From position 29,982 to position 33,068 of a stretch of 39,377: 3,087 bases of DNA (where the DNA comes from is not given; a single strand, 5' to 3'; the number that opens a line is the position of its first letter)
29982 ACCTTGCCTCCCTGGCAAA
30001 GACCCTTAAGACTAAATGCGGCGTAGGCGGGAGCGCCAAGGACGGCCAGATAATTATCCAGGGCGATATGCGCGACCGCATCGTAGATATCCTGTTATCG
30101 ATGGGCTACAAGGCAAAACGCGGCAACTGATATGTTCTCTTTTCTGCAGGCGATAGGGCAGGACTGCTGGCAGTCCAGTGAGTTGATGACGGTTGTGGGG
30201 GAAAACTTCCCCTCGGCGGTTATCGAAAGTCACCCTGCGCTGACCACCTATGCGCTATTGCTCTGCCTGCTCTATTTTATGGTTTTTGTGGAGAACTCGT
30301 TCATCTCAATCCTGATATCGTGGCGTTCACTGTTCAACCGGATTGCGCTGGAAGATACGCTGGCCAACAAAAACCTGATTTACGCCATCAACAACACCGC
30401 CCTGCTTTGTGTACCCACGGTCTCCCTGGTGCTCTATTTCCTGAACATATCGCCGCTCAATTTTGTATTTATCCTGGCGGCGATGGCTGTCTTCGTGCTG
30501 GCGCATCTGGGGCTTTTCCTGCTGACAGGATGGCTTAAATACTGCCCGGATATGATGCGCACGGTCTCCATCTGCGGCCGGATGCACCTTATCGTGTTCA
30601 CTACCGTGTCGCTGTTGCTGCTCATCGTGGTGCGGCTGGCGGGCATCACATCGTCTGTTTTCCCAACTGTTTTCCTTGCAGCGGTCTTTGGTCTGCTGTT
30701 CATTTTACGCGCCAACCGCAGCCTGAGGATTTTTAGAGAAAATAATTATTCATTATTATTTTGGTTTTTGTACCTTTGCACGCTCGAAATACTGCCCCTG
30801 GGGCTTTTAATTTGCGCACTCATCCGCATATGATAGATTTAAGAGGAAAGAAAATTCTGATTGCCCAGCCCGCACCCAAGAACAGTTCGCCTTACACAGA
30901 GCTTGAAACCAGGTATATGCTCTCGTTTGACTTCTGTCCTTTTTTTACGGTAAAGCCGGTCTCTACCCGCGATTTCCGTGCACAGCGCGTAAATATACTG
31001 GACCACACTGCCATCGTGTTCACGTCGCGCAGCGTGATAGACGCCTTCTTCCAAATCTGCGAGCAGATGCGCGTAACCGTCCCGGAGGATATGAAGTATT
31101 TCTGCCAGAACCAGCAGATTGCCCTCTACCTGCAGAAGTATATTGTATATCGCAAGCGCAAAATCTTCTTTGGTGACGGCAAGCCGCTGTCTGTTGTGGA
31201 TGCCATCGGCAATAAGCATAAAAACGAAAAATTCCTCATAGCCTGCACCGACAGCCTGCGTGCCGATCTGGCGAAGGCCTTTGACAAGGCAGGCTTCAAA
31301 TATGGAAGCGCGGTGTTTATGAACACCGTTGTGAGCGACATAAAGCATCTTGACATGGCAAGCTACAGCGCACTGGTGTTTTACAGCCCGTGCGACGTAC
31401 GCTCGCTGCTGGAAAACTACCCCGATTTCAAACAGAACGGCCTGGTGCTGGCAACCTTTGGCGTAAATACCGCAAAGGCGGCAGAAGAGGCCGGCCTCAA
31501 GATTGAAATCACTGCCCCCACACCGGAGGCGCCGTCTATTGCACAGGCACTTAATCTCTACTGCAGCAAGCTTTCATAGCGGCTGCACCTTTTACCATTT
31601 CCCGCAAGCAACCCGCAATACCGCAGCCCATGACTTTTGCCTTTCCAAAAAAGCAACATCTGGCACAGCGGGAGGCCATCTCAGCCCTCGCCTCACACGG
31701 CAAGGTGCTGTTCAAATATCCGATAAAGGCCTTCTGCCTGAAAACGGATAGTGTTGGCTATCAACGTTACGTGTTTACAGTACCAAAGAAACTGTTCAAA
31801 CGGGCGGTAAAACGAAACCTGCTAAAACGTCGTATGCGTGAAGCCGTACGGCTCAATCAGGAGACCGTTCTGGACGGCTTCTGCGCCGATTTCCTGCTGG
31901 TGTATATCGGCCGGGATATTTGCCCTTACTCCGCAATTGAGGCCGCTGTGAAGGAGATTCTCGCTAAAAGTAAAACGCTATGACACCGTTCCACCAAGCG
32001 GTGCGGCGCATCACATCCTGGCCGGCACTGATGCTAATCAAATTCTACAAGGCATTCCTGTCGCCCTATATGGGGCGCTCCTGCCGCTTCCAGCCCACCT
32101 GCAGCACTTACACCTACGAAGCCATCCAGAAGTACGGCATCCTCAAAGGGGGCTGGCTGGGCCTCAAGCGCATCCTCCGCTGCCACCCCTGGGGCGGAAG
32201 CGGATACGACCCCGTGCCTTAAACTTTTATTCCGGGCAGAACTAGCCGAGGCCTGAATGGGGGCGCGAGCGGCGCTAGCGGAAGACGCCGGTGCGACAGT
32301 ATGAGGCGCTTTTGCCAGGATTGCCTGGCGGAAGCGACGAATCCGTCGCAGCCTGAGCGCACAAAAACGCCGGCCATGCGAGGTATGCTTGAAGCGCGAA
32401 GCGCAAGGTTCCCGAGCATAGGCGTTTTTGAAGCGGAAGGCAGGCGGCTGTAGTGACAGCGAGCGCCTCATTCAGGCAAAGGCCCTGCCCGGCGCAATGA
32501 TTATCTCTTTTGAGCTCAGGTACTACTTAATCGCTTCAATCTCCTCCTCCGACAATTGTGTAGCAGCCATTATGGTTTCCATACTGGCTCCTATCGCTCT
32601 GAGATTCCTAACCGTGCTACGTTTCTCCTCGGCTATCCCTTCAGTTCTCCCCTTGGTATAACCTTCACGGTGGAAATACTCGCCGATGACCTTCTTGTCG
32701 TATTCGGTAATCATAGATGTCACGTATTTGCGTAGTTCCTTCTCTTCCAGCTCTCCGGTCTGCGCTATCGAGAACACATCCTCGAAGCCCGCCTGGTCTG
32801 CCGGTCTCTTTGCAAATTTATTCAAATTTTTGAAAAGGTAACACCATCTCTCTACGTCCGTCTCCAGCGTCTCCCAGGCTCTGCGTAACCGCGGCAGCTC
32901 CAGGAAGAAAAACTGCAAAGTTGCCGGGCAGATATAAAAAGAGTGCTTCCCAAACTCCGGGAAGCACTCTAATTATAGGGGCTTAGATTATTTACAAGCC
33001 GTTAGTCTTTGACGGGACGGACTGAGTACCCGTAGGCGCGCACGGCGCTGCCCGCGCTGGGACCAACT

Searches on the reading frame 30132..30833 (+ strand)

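Call 19: search_protein_families(library=pfam, proteins=[window:30132-30833:+], max_evalue=0.001)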
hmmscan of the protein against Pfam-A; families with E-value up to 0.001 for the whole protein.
window:30132-30833:+ (233 aa): 1 family
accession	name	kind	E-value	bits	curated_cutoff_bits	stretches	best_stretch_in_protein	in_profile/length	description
PF14093.11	DUF4271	-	1e-11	45.6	29.7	1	39-227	2-203/206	Domain of unknown function (DUF4271)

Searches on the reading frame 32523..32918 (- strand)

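Call 19: search_protein_families(library=pfam, proteins=[window:32523-32918:-], max_evalue=0.001)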
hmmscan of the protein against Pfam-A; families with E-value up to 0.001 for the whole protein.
window:32523-32918:- (131 aa): 1 family
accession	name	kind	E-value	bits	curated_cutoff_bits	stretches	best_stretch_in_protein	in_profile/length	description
PF12784.13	PDDEXK_2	-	1.1e-08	35.6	27.4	1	1-77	145-224/229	PD-(D/E)XK nuclease family transposase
